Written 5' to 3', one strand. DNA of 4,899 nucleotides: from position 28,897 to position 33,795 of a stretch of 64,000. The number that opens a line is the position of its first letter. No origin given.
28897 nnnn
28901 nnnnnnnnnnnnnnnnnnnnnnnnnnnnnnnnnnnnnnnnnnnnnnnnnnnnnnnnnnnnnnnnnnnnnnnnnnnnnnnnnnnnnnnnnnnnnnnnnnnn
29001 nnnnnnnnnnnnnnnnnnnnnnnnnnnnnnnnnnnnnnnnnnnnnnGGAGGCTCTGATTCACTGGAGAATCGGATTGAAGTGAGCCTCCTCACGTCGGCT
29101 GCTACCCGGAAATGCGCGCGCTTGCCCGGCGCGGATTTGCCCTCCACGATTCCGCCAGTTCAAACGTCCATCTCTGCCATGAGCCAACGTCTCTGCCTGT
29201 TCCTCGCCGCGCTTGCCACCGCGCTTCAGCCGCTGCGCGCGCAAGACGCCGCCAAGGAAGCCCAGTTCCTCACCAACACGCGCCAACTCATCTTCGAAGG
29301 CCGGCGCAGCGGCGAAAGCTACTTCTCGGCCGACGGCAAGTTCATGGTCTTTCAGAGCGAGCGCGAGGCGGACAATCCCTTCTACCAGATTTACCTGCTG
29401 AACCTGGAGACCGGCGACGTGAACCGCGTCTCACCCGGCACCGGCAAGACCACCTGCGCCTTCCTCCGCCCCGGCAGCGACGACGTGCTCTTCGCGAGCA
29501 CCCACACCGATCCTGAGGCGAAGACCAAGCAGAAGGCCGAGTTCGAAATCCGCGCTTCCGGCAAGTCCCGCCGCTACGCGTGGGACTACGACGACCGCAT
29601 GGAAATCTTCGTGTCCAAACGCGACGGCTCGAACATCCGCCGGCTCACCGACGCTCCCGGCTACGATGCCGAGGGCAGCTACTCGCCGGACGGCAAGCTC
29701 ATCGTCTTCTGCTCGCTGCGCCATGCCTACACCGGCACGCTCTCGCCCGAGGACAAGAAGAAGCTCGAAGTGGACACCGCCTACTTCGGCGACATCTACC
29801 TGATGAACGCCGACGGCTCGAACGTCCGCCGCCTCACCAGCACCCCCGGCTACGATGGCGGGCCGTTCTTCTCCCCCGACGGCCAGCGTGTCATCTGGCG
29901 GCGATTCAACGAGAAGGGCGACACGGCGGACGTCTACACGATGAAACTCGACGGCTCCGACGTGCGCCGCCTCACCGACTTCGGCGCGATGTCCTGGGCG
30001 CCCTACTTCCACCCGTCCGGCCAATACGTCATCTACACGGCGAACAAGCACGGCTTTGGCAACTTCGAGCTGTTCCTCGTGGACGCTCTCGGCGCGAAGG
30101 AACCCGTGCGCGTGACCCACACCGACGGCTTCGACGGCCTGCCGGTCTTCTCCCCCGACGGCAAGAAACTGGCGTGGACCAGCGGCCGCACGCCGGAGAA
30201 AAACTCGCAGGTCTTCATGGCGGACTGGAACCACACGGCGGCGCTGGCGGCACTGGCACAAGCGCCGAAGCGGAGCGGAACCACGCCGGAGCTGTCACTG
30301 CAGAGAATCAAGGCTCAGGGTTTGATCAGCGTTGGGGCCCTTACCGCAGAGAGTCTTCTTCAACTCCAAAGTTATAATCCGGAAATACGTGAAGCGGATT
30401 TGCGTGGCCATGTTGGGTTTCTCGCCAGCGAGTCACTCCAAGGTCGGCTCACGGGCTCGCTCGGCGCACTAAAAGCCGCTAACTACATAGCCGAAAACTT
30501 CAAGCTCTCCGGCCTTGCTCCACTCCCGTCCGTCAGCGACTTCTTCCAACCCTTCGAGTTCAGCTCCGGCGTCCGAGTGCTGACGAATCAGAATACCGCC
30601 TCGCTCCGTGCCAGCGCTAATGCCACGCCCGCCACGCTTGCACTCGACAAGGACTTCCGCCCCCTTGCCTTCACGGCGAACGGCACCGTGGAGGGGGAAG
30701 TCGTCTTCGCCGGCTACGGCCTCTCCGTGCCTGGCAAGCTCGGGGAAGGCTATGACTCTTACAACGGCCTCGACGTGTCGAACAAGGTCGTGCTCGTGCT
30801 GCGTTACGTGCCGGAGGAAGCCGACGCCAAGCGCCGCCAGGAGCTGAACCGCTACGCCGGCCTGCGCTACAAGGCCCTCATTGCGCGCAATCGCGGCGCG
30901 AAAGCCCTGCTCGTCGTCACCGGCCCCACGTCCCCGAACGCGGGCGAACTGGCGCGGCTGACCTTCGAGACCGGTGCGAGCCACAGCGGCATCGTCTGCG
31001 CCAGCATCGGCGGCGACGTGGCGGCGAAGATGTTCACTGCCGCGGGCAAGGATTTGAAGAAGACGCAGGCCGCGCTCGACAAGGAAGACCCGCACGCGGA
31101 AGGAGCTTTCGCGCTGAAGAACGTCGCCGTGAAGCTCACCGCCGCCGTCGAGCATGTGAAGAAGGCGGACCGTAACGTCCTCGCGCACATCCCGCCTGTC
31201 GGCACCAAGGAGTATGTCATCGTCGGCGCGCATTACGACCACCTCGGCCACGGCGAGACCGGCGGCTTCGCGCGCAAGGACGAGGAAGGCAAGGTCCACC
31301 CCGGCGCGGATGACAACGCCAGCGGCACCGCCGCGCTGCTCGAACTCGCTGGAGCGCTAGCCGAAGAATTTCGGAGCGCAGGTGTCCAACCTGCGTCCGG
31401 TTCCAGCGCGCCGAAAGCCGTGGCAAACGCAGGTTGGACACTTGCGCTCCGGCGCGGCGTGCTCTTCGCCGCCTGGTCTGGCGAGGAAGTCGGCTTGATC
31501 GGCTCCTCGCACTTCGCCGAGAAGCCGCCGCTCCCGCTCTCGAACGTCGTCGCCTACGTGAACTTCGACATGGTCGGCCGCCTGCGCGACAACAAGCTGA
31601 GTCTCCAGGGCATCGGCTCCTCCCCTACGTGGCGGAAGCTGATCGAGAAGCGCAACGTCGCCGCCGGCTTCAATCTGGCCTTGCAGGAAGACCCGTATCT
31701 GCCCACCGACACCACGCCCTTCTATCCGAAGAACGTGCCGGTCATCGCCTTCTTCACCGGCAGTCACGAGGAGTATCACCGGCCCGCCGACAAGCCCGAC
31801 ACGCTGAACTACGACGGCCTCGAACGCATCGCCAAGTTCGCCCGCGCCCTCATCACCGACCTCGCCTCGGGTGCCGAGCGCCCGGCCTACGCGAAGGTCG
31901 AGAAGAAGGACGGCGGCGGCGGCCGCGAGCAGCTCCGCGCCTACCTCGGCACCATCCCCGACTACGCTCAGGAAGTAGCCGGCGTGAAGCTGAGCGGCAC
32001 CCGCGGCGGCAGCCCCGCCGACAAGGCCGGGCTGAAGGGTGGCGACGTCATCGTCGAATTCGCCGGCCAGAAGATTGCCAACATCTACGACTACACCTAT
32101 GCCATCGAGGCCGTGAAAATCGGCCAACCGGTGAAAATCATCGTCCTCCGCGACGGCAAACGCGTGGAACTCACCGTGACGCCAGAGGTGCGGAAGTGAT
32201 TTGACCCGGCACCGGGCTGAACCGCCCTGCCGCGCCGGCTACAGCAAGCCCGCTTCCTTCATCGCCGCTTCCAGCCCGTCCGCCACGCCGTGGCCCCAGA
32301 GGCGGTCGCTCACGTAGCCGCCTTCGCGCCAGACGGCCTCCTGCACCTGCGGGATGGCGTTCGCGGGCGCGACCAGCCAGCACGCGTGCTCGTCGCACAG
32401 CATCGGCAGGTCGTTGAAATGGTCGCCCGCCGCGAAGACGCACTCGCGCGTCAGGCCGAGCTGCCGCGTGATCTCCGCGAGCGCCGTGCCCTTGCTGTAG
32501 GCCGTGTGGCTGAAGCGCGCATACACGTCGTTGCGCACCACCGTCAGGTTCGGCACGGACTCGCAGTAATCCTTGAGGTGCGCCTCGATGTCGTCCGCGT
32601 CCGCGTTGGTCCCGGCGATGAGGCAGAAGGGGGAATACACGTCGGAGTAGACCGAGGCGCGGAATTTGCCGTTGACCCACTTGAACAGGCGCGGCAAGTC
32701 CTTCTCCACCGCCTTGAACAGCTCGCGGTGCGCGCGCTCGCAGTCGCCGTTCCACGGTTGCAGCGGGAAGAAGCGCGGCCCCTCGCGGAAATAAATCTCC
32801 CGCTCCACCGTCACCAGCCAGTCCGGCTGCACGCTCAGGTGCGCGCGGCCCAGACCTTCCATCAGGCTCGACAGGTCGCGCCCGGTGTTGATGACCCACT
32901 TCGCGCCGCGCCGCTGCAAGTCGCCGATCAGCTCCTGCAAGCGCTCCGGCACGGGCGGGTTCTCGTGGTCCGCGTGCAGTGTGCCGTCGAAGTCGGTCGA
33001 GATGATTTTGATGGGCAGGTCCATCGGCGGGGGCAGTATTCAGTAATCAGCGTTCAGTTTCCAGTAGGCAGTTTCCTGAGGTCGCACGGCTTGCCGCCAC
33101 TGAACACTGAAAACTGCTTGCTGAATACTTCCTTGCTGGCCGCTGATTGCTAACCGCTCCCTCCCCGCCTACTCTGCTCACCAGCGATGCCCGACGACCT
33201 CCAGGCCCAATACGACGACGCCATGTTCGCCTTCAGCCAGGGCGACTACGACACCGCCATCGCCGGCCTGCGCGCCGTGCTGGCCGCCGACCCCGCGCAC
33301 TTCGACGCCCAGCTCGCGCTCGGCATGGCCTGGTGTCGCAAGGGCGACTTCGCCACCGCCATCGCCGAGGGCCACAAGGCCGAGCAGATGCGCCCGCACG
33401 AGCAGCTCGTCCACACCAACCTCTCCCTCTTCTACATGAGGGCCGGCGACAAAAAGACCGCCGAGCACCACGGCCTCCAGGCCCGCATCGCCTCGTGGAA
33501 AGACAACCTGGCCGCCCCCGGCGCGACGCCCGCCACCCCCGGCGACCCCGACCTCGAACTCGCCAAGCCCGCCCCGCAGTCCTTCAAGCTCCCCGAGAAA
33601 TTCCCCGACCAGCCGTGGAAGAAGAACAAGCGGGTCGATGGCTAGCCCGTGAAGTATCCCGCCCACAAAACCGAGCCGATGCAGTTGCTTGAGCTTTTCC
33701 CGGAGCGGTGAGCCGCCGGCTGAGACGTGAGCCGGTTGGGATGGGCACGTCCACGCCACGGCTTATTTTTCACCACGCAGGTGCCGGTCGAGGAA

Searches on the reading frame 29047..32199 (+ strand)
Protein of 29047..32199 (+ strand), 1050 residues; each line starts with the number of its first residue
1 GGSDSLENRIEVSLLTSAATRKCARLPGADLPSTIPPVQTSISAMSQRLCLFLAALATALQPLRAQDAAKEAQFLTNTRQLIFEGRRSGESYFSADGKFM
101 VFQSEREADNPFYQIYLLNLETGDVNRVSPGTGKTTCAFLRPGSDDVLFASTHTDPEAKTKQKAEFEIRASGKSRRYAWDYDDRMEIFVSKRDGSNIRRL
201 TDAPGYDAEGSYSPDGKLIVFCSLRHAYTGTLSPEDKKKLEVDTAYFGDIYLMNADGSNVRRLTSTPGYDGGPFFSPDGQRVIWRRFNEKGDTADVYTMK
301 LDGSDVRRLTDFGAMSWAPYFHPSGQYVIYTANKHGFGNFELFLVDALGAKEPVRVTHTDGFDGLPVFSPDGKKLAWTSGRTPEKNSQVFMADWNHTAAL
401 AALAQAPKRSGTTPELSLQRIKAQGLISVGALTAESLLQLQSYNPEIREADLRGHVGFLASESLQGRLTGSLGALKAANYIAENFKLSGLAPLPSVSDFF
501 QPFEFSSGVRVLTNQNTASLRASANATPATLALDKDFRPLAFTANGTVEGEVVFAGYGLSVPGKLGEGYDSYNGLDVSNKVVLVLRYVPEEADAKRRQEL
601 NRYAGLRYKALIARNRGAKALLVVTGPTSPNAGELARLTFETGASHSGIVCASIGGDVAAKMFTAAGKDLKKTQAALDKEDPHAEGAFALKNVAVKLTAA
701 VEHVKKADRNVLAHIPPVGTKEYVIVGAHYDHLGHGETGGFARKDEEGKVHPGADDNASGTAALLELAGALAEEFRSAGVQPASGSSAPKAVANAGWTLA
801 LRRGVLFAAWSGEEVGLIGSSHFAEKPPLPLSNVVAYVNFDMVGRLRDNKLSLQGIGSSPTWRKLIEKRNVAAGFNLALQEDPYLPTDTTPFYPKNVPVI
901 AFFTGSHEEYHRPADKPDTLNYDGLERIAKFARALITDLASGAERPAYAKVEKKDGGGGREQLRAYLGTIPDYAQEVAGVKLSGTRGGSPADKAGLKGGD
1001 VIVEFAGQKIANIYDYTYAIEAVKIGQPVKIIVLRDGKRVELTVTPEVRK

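Call 82: search_protein_families(library=pfam, max_evalue=0.00001, proteins=[window:29047-32199:+])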
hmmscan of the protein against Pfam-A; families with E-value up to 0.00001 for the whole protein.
window:29047-32199:+ (1050 aa): 4 families
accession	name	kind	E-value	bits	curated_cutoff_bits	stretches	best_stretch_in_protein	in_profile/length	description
PF04389.22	Peptidase_M28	-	1.3e-39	136.4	21.3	1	710-935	1-192/193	Peptidase family M28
PF07676.18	PD40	-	5.1e-39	131.9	20.9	3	354-390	2-37/38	WD40-like Beta Propeller Repeat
PF13180.12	PDZ_2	-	5.3e-10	39.9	27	1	988-1045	22-79/80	PDZ domain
PF17820.7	PDZ_6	-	4.5e-06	26.7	27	0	988-1034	8-53/54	PDZ domain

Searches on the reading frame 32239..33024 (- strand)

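Call 20: search_protein_families(library=pfam, proteins=[window:32239-33024:-])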
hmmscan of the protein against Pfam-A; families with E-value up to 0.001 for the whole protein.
window:32239-33024:- (261 aa): 3 families
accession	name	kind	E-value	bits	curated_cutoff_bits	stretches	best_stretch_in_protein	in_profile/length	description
PF08282.18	Hydrolase_3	-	9.4e-17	62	20.9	2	134-230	145-238/255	haloacid dehalogenase-like hydrolase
PF05116.19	S6PP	-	1.8e-10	41.3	20.3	1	6-251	3-242/247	Sucrose-6F-phosphate phosphohydrolase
PF00702.32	Hydrolase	-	4.7e-05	24.3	26.4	0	177-209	155-187/191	haloacid dehalogenase-like hydrolase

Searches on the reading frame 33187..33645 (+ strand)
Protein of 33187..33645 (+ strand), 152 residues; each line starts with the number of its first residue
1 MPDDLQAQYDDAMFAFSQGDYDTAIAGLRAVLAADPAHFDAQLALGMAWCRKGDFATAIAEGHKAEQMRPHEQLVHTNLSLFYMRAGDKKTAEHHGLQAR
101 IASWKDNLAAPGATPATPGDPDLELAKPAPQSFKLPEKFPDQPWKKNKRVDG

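Call 18: find_encoding_contigs(protein=window:33187-33645:+, flank=3000, max_places=6)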
Protein window:33187-33645:+ (152 aa): 11 contigs read that carry it; 6 places shown.
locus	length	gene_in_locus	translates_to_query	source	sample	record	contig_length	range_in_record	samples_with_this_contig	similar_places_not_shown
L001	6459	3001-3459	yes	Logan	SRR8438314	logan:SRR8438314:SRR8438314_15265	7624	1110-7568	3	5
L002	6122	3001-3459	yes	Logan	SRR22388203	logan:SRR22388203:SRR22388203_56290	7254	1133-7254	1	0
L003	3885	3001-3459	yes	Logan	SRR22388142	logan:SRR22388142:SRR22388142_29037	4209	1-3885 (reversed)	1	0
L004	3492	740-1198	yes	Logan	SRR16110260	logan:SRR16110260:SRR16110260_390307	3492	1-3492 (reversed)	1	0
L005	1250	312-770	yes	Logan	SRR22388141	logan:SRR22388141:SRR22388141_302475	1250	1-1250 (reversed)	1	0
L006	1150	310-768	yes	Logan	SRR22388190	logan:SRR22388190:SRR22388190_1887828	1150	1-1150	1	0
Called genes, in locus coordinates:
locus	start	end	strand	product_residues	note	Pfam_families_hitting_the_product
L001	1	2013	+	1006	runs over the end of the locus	PF26550:Tricorn_2nd (faint), PF07676:PD40, PF26549:Tricorn_N, PF07676:PD40, PF04389:Peptidase_M28, PF13180:PDZ_2, PF17820:PDZ_6 (weak)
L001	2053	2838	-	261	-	PF05116:S6PP, PF08282:Hydrolase_3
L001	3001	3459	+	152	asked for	PF24575:TPR_Slam (faint), PF13432:TPR_16, PF07719:TPR_2 (faint), PF14559:TPR_19 (weak)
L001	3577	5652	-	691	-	PF02129:Peptidase_S15 (faint), PF05448:AXE1 (faint), PF11144:DUF2920 (weak), PF12715:Abhydrolase_7 (weak), PF01738:DLH (weak), PF12697:Abhydrolase_6, PF00326:Peptidase_S9 (weak), PF22244:GCE_fung, +1 more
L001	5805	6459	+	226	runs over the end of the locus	PF00072:Response_reg, PF00486:Trans_reg_C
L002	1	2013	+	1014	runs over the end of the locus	PF26550:Tricorn_2nd (faint), PF07676:PD40, PF26549:Tricorn_N, PF07676:PD40, PF04389:Peptidase_M28, PF13180:PDZ_2, PF17820:PDZ_6 (weak)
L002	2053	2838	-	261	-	PF05116:S6PP, PF08282:Hydrolase_3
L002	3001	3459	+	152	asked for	PF24575:TPR_Slam (faint), PF13432:TPR_16, PF07719:TPR_2 (faint), PF14559:TPR_19 (weak)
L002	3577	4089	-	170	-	PF00326:Peptidase_S9 (weak), PF05448:AXE1 (weak), PF22244:GCE_fung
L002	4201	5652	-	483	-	PF11144:DUF2920 (weak)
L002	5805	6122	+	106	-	?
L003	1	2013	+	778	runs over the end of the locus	?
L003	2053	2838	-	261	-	PF05116:S6PP, PF08282:Hydrolase_3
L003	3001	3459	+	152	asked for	PF24575:TPR_Slam (faint), PF13432:TPR_16, PF07719:TPR_2 (faint), PF14559:TPR_19 (weak)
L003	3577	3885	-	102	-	?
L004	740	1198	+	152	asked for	PF24575:TPR_Slam (faint), PF13432:TPR_16, PF07719:TPR_2 (faint), PF14559:TPR_19 (weak)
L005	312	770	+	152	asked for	PF24575:TPR_Slam (faint), PF13432:TPR_16, PF07719:TPR_2 (faint), PF14559:TPR_19 (weak)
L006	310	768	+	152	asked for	PF24575:TPR_Slam (faint), PF13432:TPR_16, PF07719:TPR_2 (faint), PF14559:TPR_19 (weak)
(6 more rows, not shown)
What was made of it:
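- The relatives compared here are metagenome assemblies, and the exact-match contigs for the window (call 18) come from sequencing-run assemblies.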

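Call 20: search_protein_families(library=pfam, proteins=[window:33187-33645:+])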
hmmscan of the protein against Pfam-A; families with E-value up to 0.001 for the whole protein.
window:33187-33645:+ (152 aa): 8 families
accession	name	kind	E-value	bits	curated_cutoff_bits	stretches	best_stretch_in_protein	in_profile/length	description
PF14559.12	TPR_19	-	1.8e-09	38.2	25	1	15-60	1-46/68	Tetratricopeptide repeat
PF13432.12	TPR_16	-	4.4e-09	37.1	32.7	1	15-70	7-62/65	Tetratricopeptide repeat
PF07719.23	TPR_2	-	1.9e-07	31.1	27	0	40-71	2-33/34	Tetratricopeptide repeat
PF24575.1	TPR_Slam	-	9.2e-06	26.5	35.2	1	3-48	45-90/104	Surface lipoprotein assembly modifier, N-terminal TPR repeats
PF13414.12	TPR_11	-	4.7e-05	23.4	26.8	1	16-48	5-37/42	TPR repeat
PF23914.1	TPR_CcmH_CycH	-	9.5e-05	22.7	42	1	16-93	27-104/158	Cytochrome c-type biogenesis protein H TPR domain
PF13428.12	TPR_14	-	0.00018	22.3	23.5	0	12-46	8-42/44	Tetratricopeptide repeat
PF13431.12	TPR_17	-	0.00073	20.1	24.4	0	30-60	4-34/34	Tetratricopeptide repeat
